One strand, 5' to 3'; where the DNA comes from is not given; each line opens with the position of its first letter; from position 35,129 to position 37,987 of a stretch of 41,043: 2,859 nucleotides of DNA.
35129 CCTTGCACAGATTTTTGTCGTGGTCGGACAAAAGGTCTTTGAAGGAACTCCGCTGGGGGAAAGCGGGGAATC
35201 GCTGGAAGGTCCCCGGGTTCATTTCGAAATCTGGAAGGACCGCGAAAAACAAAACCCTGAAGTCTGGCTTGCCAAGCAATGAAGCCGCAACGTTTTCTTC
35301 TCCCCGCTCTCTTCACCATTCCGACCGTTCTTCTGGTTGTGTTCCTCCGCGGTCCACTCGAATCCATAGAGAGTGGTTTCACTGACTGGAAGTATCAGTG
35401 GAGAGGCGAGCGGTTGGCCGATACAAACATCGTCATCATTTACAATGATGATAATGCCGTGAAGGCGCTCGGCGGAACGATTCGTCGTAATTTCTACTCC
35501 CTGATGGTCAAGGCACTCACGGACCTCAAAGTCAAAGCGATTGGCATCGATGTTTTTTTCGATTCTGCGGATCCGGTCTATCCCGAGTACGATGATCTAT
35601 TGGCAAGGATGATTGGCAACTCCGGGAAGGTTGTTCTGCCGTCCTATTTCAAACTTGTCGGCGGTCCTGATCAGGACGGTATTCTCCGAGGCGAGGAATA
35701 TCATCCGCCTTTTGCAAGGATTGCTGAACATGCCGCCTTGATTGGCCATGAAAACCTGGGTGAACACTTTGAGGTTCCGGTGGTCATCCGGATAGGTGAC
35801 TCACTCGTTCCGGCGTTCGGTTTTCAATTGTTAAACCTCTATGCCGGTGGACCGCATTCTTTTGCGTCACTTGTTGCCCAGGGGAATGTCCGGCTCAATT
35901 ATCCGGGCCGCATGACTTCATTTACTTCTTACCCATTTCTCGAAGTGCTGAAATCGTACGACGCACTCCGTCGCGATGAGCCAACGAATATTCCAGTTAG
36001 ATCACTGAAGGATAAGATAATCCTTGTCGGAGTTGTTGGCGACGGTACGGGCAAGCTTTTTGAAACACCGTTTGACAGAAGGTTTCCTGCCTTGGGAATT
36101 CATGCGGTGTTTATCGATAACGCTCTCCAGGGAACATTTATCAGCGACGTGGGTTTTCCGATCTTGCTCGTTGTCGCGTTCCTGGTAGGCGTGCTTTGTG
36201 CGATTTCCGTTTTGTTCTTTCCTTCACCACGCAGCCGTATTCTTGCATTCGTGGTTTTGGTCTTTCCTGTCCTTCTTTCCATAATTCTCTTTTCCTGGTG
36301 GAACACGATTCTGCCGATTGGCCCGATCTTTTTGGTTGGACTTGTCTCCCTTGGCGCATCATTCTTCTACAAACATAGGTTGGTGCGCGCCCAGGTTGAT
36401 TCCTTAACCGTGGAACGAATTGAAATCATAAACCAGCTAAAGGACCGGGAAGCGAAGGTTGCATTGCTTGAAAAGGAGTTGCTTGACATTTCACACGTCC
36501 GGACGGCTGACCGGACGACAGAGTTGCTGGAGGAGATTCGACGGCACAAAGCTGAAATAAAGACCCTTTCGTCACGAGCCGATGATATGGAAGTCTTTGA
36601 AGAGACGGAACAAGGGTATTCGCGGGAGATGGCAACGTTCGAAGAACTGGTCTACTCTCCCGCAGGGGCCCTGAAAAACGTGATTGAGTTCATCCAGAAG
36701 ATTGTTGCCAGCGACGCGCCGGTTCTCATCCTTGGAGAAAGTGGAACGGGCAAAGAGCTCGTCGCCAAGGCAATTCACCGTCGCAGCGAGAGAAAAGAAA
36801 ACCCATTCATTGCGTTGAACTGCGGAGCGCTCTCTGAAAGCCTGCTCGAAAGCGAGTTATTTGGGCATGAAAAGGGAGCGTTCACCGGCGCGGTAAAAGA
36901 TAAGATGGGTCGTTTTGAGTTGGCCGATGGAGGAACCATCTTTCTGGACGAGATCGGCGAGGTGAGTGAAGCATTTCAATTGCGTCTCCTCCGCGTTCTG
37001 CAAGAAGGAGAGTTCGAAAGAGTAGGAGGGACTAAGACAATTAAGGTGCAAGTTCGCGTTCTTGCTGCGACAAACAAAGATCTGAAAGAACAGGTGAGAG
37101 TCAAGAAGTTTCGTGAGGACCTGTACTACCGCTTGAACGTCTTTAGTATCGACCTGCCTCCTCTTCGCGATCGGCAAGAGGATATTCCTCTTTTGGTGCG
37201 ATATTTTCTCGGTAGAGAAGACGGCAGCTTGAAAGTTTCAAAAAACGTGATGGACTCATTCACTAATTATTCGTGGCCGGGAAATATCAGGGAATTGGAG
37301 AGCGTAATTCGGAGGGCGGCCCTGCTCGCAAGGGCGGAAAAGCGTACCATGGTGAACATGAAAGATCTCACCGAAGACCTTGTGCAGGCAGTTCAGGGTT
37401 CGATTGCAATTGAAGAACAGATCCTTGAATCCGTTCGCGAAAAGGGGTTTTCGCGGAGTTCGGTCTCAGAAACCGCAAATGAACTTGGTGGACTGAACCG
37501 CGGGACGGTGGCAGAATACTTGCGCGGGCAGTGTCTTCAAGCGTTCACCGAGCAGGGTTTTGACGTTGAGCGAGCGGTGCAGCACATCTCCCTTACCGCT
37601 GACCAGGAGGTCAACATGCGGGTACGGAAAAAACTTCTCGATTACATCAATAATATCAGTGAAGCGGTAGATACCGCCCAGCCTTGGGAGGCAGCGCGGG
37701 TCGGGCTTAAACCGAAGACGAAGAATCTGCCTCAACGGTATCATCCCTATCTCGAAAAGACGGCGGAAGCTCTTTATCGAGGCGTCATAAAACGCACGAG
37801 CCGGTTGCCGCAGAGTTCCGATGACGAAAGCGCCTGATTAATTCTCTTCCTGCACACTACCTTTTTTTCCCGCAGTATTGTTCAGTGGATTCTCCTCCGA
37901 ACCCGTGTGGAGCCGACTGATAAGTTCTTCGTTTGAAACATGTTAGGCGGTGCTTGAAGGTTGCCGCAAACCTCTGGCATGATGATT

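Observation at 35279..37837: Sigma-54 enhancer-binding protein fused to a periplasmic CHASE2 sensor and anchored by four TM helices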

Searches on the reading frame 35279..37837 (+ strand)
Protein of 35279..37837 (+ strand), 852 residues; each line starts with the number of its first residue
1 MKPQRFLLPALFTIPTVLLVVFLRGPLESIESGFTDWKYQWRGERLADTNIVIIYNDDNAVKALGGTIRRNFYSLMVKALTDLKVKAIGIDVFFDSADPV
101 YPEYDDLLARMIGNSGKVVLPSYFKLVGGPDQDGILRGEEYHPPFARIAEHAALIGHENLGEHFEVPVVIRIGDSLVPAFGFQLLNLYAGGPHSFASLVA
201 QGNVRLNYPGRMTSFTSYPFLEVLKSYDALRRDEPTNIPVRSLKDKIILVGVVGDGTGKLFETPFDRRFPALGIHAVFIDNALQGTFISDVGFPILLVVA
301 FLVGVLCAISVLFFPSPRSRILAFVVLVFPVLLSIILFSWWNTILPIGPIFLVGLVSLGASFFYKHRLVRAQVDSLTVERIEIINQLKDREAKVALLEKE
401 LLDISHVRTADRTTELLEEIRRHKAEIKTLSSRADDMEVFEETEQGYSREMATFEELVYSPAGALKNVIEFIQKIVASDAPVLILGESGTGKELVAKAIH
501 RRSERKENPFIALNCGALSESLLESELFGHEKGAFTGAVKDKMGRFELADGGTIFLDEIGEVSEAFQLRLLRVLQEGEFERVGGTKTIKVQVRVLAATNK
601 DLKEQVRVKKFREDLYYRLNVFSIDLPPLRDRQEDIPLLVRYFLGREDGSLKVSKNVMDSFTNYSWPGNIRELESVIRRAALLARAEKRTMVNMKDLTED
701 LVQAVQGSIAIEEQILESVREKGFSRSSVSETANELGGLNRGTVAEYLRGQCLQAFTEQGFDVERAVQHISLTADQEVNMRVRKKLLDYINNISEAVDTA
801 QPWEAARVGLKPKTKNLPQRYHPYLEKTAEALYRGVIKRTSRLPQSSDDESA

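Call 3: search_protein_families(library=pfam, proteins=[window:35279-37837:+], max_evalue=0.1)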
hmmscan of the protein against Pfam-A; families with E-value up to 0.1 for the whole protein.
window:35279-37837:+ (852 aa): 15 families
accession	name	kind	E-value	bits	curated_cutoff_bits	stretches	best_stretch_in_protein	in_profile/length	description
PF00158.32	Sigma54_activat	-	4.9e-72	241.5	20.2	1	463-624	6-167/168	Sigma-54 interaction domain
PF05226.16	CHASE2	-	3.3e-30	105.9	26.3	1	17-304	3-255/257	CHASE2 domain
PF14532.12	Sigma54_activ_2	-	2.6e-19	70.3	25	1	471-629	13-138/138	Sigma-54 interaction domain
PF25601.1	AAA_lid_14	-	2.6e-18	66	27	1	630-706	1-79/87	AAA+ ATPase lid domain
PF07728.20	AAA_5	-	9.9e-08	32.5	22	1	481-602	1-125/139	AAA domain (dynein-related subfamily)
PF07724.20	AAA_2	-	4.2e-05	24.1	27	1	482-591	6-115/166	AAA domain (Cdc48 subfamily)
PF00004.35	AAA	-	0.0002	22.2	21.2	1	482-602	1-114/131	ATPase family associated with various cellular activities (AAA)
PF20030.5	bpMoxR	-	0.0003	20.3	27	1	467-614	19-159/205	MoxR domain in the MoxR-vWA-beta-propeller ternary systems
PF05622.17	HOOK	-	0.0029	16.9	35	1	364-457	46-137/514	HOOK protein coiled-coil region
PF12775.13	AAA_7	-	0.008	16.2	25.8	1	471-520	25-74/181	P-loop containing dynein motor region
PF19776.5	DUF6262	-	0.017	15.7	29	1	359-432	46-105/110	Family of unknown function (DUF6262)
PF01078.27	Mg_chelatase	-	0.028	14.3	20.3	0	537-599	93-157/207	Magnesium chelatase, subunit ChlI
PF12729.13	4HB_MCP_1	-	0.051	13.6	27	0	351-442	15-106/181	Four helix bundle sensory module for signal transduction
PF13191.12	AAA_16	-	0.093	13.7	32.6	0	481-533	26-84/167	AAA ATPase domain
PF17862.7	AAA_lid_3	-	0.093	12.8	27.2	0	672-698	18-44/45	AAA+ lid domain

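Call 4: search_protein_families(library=ncbifam, proteins=[window:35279-37837:+], max_evalue=0.1)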
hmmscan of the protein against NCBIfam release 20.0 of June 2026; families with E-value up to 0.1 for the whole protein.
window:35279-37837:+ (852 aa): 34 families (the best 25 are shown)
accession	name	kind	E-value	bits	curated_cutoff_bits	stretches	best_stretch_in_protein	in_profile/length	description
TIGR01817.1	nifA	equivalog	1.2e-112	377.4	528.85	1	426-774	166-517/534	nif-specific transcriptional activator NifA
NF003451.0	PRK05022.1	equivalog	1.2e-96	324.5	476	1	408-702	146-442/512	nitric oxide reductase transcriptional regulator NorR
TIGR01818.1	ntrC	equivalog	5.1e-94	315.7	558.6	1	430-715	109-395/463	nitrogen regulation protein NR(I)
NF041552.1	TF_PrdR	equivalog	3.7e-90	302.9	795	1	428-713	242-526/577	sigma-54 dependent transcriptional regulator PrdR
NF038308.1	RNA_repair_RtcR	equivalog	2.3e-88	297.3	650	1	444-717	168-452/530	RNA repair transcriptional activator RtcR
NF008469.0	PRK11361.1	equivalog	4.1e-88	296.1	714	1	432-710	117-399/461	acetoacetate metabolism transcriptional regulator AtoC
TIGR02915.1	PEP_resp_reg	equivalog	9.2e-88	295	502.6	1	433-726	115-416/445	PEP-CTERM-box response regulator transcription factor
NF050807.1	TransRegFlbDCaul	equivalog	4.2e-84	283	750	1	463-730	125-399/454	sigma-54-dependent transcriptional regulator FlbD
NF011958.0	PRK15429.1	equivalog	1e-81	275.6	830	1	427-688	353-616/692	formate hydrogenlyase transcriptional activator FlhA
NF007689.0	PRK10365.1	equivalog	2.1e-81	274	760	1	462-719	145-413/441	sigma-54-dependent response regulator transcription factor ZraR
NF041906.1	V4R_TF_MobR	exception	2.4e-80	270.6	999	1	462-725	238-503/544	phenol degradation transcriptional regulator MobR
TIGR02974.1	phageshock_pspF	equivalog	3.1e-80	269.9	443.55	1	464-776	7-328/336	phage shock protein operon transcriptional activator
TIGR02329.1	propionate_PrpR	equivalog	4.4e-80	269.8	499.2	1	462-712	218-473/526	propionate catabolism operon regulatory protein PrpR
NF008176.1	PRK10923.1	equivalog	1e-78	265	620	1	440-706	122-390/469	nitrogen regulation protein NR(I)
NF011953.0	PRK15424.1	equivalog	8.9e-76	255.6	703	1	461-744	224-527/538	propionate catabolism operon regulatory protein PrpR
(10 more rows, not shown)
